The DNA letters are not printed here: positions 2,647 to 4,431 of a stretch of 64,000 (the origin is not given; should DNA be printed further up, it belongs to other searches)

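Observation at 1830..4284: Candidate novel defence/conflict operon: nuclease-like + helical + KaiC-like ATPase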

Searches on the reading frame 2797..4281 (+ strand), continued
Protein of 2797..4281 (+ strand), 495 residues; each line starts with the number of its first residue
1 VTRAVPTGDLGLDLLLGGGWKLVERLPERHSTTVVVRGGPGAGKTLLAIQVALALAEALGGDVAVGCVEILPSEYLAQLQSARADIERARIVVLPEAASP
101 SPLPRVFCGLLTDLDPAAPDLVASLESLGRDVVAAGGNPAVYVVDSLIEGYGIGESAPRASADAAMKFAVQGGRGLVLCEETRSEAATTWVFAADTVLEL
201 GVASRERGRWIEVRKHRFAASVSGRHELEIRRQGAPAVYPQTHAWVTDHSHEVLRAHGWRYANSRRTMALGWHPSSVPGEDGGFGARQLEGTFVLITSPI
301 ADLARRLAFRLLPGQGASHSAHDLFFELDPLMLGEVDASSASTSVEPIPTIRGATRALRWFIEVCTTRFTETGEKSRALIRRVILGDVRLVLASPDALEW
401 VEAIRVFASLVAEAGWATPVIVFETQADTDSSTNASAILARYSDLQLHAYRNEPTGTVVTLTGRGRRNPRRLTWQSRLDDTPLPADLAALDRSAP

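Call 40: find_homologous_proteins(query=L012:7340-7771:+)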
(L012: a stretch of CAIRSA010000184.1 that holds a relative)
Query L012:7340-7771:+ (144 aa): 97 proteins with E <= 0.001 among 161 candidates.
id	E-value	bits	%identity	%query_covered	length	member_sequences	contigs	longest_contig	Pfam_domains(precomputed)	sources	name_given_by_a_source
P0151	2.4e-76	272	87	98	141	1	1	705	-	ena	-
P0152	1.4e-63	231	72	100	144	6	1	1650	-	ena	-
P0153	3.7e-59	217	67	100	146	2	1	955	-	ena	-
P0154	4.5e-56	207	69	94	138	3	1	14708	-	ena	-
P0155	7.0e-56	206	72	90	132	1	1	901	-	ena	-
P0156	3.1e-53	197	66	94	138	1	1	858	-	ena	-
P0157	1.7e-51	192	64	95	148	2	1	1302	-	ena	-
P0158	4.2e-51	190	63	94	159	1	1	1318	-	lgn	-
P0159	6.3e-51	190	68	90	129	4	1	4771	-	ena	-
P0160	8.9e-51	189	71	84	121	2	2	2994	-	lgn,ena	-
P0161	2.5e-50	188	63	93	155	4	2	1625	-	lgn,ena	-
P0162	4.4e-50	187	65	94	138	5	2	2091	-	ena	-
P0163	1.5e-49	185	64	92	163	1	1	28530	-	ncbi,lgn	-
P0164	5.7e-48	180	59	94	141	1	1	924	-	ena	-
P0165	1.6e-47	179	61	94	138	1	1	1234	-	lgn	-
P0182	3.0e-34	136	54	90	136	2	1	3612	PF18648.9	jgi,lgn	jgi:hypothetical protein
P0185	2.2e-33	133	51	92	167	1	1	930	PF18648.9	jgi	jgi:hypothetical protein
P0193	1.7e-32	130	50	91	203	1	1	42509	-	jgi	jgi:hypothetical protein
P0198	3.1e-32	129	51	91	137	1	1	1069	PF18648.9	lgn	-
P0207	3.0e-31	126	49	91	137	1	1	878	PF18648.9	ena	-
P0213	2.2e-30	123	48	90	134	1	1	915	PF18648.9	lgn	-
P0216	6.4e-30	122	45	94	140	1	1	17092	-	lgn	-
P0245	2.2e-17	81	42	81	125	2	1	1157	PF18648.9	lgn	-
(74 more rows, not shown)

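Call 41: search_protein_families(library=pfam, proteins=[P0182, P0185, P0198, P0207, P0213, P0245, P0163, P0154], max_evalue=10)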
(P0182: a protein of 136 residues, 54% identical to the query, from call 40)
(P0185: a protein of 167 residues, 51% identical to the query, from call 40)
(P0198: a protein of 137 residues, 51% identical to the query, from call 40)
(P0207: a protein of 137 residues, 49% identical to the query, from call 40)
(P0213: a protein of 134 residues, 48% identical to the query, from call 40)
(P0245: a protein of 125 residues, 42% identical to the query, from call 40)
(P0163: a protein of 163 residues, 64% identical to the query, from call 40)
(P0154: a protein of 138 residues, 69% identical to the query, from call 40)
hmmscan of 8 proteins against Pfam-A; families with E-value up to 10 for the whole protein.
P0182 (136 aa): 1 family
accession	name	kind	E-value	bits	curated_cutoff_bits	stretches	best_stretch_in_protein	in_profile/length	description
PF18648.8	ADPRTs_Tse2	-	2.7e-10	41.4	26.6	1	19-127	10-133/137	Tse2 ADP-ribosyltransferase toxin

P0185 (167 aa): 1 family
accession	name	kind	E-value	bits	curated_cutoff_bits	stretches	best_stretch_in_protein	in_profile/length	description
PF18648.8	ADPRTs_Tse2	-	1.7e-06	29.1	26.6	1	38-157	3-130/137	Tse2 ADP-ribosyltransferase toxin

P0198 (137 aa): 1 family
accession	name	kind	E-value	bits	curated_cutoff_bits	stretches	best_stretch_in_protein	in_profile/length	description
PF18648.8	ADPRTs_Tse2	-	6e-07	30.6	26.6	1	11-127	3-127/137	Tse2 ADP-ribosyltransferase toxin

P0207 (137 aa): 1 family
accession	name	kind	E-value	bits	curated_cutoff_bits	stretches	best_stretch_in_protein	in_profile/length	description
PF18648.8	ADPRTs_Tse2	-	1.2e-05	26.4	26.6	1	12-132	4-137/137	Tse2 ADP-ribosyltransferase toxin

P0213 (134 aa): 1 family
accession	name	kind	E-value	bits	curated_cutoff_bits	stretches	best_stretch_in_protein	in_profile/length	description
PF18648.8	ADPRTs_Tse2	-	9.8e-06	26.7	26.6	1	12-122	8-126/137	Tse2 ADP-ribosyltransferase toxin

P0245 (125 aa): 1 family
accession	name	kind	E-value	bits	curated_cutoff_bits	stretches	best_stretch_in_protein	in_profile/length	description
PF18648.8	ADPRTs_Tse2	-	7e-06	27.2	26.6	1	7-122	9-137/137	Tse2 ADP-ribosyltransferase toxin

P0163 (163 aa): 0 families

P0154 (138 aa): 1 family
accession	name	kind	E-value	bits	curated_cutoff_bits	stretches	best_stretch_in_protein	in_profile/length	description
PF14642.11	FAM47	-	0.18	11.7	27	1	86-114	97-125/257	FAM47 family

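Call 43: find_encoding_contigs(protein=P0193, flank=5000, max_places=2)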
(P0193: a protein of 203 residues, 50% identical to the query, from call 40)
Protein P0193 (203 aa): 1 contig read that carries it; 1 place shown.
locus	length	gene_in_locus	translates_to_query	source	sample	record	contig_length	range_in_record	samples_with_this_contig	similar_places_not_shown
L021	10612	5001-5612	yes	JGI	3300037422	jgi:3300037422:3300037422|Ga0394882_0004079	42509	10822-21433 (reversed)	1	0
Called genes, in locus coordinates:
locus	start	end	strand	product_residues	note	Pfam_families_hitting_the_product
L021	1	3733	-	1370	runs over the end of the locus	PF02412:TSP_3, PF18911:PKD_4, PF22352:K319L-like_PKD, PF00801:PKD, PF18911:PKD_4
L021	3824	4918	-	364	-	-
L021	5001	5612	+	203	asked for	-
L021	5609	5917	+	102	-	-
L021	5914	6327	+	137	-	-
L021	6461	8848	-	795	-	PF13202:EF-hand_5 (faint), PF26745:SPM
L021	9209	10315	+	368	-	PF01408:GFO_IDH_MocA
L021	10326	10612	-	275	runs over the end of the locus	PF00188:CAP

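Call 44: find_encoding_contigs(protein=P0182, flank=5000, max_places=2)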
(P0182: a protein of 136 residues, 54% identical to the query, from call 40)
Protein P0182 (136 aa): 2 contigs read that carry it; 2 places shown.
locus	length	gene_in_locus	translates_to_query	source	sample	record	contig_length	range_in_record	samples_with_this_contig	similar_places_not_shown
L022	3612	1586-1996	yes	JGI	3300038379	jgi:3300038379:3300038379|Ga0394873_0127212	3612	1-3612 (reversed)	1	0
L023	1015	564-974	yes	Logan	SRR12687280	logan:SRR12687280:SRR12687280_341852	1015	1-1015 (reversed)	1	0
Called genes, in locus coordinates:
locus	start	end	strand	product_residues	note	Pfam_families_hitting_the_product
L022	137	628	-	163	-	-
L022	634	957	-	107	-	PF25213:HVO_A0261_N (faint), PF01022:HTH_5 (weak)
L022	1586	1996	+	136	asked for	PF18648:ADPRTs_Tse2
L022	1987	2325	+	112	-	-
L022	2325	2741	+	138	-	-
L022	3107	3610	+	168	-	?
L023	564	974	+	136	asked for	PF18648:ADPRTs_Tse2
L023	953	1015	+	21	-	?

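Call 45: find_encoding_contigs(protein=P0216, flank=5000, max_places=2)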
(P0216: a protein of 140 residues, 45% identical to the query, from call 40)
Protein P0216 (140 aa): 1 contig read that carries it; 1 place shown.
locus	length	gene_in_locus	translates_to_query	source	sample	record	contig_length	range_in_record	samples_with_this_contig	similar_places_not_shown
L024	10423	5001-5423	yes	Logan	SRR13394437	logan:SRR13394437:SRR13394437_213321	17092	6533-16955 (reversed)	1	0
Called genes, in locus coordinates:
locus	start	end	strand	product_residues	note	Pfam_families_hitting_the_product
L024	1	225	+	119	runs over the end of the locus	?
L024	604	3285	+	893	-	PF13091:PLDc_2, PF00176:SNF2-rel_dom, PF04851:ResIII, PF00271:Helicase_C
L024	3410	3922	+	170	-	-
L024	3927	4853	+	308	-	PF13391:HNH_2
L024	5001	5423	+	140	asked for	-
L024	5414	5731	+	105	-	-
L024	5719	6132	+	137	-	-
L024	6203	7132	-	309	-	PF00092:VWA, PF13519:VWA_2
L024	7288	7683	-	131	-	-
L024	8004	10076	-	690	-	PF01590:GAF, PF13185:GAF_2, PF13492:GAF_3 (weak), PF01590:GAF, PF13185:GAF_2, PF00158:Sigma54_activat, PF14532:Sigma54_activ_2, PF25601:AAA_lid_14, +3 more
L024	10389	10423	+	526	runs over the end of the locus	PF04984:Phage_sheath_1, PF17482:Phage_sheath_1C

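Call 53: search_dna_similar(query=window:2797-4281:+, collection=plasmids, mode=protein, max_evalue=0.001, max_rows=15)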
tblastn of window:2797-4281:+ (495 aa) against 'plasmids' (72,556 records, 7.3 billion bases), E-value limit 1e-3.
No match.

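Call 54: search_dna_similar(query=window:2797-4281:+, collection=phages, mode=protein, max_evalue=0.001, max_rows=15)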
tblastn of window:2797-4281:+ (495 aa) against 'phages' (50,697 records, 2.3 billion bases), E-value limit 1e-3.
No match.

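Call 57: search_protein_families(library=phrogs, proteins=[window:2797-4281:+, L017:7164-7646:+, L019:779-1537:+, L021:5914-6324:+, L022:2325-2738:+], max_evalue=0.1)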
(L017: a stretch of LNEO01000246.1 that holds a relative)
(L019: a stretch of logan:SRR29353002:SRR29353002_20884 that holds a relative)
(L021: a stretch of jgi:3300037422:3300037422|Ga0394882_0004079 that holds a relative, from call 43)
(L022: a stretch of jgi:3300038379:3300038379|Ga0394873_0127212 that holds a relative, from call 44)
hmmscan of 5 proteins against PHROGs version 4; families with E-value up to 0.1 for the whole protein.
window:2797-4281:+ (495 aa): 3 families
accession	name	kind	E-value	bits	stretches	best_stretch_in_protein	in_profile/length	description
phrog_5484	-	DNA, RNA and nucleotide metabolism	0.0017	18.9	1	21-61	18-58/239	DnaA-like replication initiation protein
phrog_239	-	DNA, RNA and nucleotide metabolism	0.0048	16.8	1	31-91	358-418/801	DNA primase/helicase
phrog_5482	-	unknown function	0.076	12.7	0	32-79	52-100/341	-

L017:7164-7646:+ (161 aa): 0 families

L019:779-1537:+ (253 aa): 0 families

L021:5914-6324:+ (137 aa): 1 family
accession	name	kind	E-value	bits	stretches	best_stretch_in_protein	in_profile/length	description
phrog_12462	-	unknown function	6.5e-05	23.9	1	60-134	72-146/150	-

L022:2325-2738:+ (138 aa): 0 families

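Call 58: search_protein_families(library=pfam, proteins=[L019:779-1537:+, L019:1564-2289:+], max_evalue=0.01)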
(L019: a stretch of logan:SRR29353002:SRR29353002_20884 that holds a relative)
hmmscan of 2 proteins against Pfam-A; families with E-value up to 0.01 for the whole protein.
L019:779-1537:+ (253 aa): 0 families

L019:1564-2289:+ (242 aa): 0 families

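Call 59: predict_structure(alignment_id=A3)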
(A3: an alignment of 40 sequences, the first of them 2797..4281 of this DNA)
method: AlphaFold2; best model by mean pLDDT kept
length: 495 residues; sequences in the alignment: 40
mean_pLDDT: 89.1   pTM: 0.90
mean pLDDT of the five models: 89.1, 88.6, 88.0, 87.1, 86.4
residues with pLDDT >= 90: 331; 70-90: 120; 50-70: 42; < 50: 2
segments of 3 or more residues with pLDDT < 50: none
pLDDT, mean of each block of 10 residues (from residue 1): 94 97 96 95 94 98 95 94 91 96 97 84 97 98 93 90 96 98 85 96 76 96 95 91 95 91 79 86 65 95 92 71 89 65 87 94 88 61 94 94 97 89 82 84 95 87 85 90 84 63
secondary structure, 60 per line:
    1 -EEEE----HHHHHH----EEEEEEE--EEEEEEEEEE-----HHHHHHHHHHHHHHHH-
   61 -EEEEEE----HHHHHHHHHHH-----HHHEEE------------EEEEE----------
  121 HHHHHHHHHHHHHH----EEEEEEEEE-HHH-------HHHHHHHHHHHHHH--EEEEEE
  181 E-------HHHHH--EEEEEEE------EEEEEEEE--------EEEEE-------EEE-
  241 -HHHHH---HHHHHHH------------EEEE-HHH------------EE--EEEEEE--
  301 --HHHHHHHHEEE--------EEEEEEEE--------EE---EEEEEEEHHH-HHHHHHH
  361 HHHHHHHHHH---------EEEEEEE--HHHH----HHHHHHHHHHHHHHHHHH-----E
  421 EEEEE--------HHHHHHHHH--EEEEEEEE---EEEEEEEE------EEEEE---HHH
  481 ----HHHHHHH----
elements in order: E2-5 H10-15 E20-26 E29-38 H44-59 E62-67 H72-82 E91-93 E106-110 H121-134 E139-147 H159-172 E175-181 H189-193 E196-202 E209-216 E225-229 E237-239 H242-246 H250-256 E269-272 E293-298 H303-310 E311-313 E322-329 E343-349 H354-370 E380-386 H389-392 H397-414 E420-425 H434-442 E445-452 E456-463 E470-474 H485-491

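Call 62: fold_search(model_id=the predicted structure, library=pdb)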
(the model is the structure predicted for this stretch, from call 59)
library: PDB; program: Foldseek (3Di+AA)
matches with E <= 10: 1850; with E <= 0.001: 664
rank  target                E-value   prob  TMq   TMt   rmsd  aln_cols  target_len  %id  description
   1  7s67_A                6.3e-19  1.00  0.59  0.61   6.5       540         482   14  Extended conformation of daytime state KaiC (released 2021-09-22)
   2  3k09_D                1.2e-18  1.00  0.59  0.60   6.6       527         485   14  Crystal structure of the phosphorylation-site mutant S431D of the KaiC circadian clock protein (released 2010-03-31)
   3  8fwi_A                3.6e-18  1.00  0.59  0.54   5.9       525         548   15  Structure of dodecameric KaiC-RS-S413E/S414E solved by cryo-EM (released 2023-03-22)
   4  7s66_A                3.8e-18  1.00  0.60  0.61   6.1       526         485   13  Extended conformation of nighttime state KaiC (released 2021-09-22)
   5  7s65_B                4.7e-18  1.00  0.57  0.60   6.5       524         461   14  Compressed conformation of nighttime state KaiC (released 2021-09-22)
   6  4ijm_D                4.7e-18  1.00  0.57  0.58   7.0       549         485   15  Crystal structure of circadian clock protein KaiC A422V mutant (released 2013-02-13)
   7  8zn7_C                6.5e-18  1.00  0.56  0.59   6.2       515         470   13  Crystal Structure of Designed Clock Protein KaiC (released 2025-04-16)
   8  8zn7_B                7.7e-18  1.00  0.57  0.60   6.3       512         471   14  Crystal Structure of Designed Clock Protein KaiC (released 2025-04-16)
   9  7dye_A                9.1e-18  1.00  0.56  0.60   6.3       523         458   14  Crystal Structure of Cyanobacterial Circadian Clock Protein KaiC (released 2022-05-18)
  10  8zn7_E                9.6e-18  1.00  0.55  0.58   6.4       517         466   14  Crystal Structure of Designed Clock Protein KaiC (released 2025-04-16)
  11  8db3_B                1.0e-17  1.00  0.59  0.65   5.6       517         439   16  Crystal structure of KaiC with truncated C-terminal coiled-coil domain (released 2023-03-22)
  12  3k0f_C                1.1e-17  1.00  0.60  0.61   6.1       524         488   14  Crystal structure of the phosphorylation-site double mutant T426A/T432A of the KaiC circadian clock protein (released 2010-03-31)
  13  8zn6_A                1.2e-17  1.00  0.56  0.58   6.5       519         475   14  Crystal Structure of Designed Clock Protein KaiC (released 2025-04-16)
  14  4dug_A                1.2e-17  1.00  0.58  0.57   6.7       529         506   13  Crystal Structure of Circadian Clock Protein KaiC E318A Mutant (released 2012-03-14)
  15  4o0m_B                1.2e-17  1.00  0.54  0.55   7.0       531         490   15  Crystal structure of T. Elongatus BP-1 Clock Protein KaiC (released 2014-05-14)
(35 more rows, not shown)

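Call 72: search_protein_families(library=padloc, proteins=[L012:7340-7771:+], max_evalue=1)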
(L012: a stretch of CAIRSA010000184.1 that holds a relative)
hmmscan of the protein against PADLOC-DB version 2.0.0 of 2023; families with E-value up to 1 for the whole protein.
L012:7340-7771:+ (144 aa): 0 families

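Call 86: find_encoding_contigs(protein=P0002, flank=8000, max_places=3)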
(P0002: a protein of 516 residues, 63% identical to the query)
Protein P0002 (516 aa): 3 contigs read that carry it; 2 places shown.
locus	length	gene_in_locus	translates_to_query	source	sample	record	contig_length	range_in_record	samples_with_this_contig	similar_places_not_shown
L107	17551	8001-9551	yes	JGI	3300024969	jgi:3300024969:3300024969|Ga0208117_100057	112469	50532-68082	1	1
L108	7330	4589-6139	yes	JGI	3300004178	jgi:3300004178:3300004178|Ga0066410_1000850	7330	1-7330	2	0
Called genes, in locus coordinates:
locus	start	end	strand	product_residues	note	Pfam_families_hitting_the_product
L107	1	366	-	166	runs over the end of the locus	PF00583:Acetyltransf_1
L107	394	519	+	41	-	-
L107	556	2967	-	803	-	PF02412:TSP_3 (weak), PF00526:Dicty_CTDC (weak)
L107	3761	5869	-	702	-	PF05649:Peptidase_M13_N, PF01431:Peptidase_M13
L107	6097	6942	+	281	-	-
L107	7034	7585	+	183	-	-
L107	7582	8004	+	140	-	-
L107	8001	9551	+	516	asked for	PF06745:ATPase (faint)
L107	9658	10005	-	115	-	PF13473:Cupredoxin_1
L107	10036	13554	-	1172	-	PF00873:ACR_tran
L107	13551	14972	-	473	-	PF19335:HMBD, PF25919:BSH_CusB, PF25973:BSH_CzcB, PF25954:Beta-barrel_RND_2, PF25975:CzcB_C, PF25989:YknX_C (weak)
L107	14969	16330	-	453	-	PF02321:OEP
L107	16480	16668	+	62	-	-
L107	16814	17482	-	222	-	PF00440:TetR_N, PF17932:TetR_C_24 (weak), PF21943:TetR_C_46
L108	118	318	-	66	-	-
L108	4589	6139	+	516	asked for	PF06745:ATPase (faint)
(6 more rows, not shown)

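Call 87: find_encoding_contigs(protein=P0019, flank=8000, max_places=2)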
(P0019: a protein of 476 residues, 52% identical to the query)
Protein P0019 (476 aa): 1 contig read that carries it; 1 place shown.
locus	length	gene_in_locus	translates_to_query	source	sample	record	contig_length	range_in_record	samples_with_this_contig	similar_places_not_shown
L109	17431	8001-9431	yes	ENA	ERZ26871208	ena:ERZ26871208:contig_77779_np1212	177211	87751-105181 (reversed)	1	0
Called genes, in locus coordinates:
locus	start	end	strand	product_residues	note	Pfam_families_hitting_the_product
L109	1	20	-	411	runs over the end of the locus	PF12705:PDDEXK_1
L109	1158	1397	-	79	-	-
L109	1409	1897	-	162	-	-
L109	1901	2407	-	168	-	PF04519:Bactofilin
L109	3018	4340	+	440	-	-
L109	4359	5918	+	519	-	PF00069:Pkinase, PF01636:APH (faint), PF07714:PK_Tyr_Ser-Thr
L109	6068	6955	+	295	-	-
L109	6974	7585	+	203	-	-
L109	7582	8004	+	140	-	-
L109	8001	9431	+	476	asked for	PF13191:AAA_16 (faint)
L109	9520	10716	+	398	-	PF13757:VIT_2 (weak), PF08487:VIT, PF00092:VWA (weak), PF13519:VWA_2 (weak), PF13768:VWA_3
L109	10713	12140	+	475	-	-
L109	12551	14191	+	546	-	PF00034:Cytochrom_C (faint), PF03150:CCP_MauG (faint), PF13442:Cytochrome_CBB3 (faint)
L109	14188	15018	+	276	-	-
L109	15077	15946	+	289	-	-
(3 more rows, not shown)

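Call 90: search_protein_families(library=pfam, proteins=[L020:2046-3965:+, L021:5914-6324:+, L024:5719-6129:+, L022:2325-2738:+, L024:3410-3919:+], max_evalue=0.1)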
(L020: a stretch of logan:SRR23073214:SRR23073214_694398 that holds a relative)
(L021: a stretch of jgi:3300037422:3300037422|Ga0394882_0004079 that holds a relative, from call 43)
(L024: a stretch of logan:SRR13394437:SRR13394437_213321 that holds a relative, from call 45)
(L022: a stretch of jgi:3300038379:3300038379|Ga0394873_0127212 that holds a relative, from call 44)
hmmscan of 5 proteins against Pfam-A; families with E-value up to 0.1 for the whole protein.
L020:2046-3965:+ (640 aa): 3 families
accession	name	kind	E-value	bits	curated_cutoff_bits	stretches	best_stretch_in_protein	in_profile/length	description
PF06745.19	ATPase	-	9e-10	38.7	26.6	1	32-252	18-229/231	KaiC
PF13481.12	AAA_25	-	5.2e-06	26.7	27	1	33-155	33-157/195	AAA domain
PF13191.12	AAA_16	-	1.3e-05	26.2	32.6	1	23-77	14-73/167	AAA ATPase domain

L021:5914-6324:+ (137 aa): 0 families

L024:5719-6129:+ (137 aa): 0 families

L022:2325-2738:+ (138 aa): 0 families

L024:3410-3919:+ (170 aa): 0 families
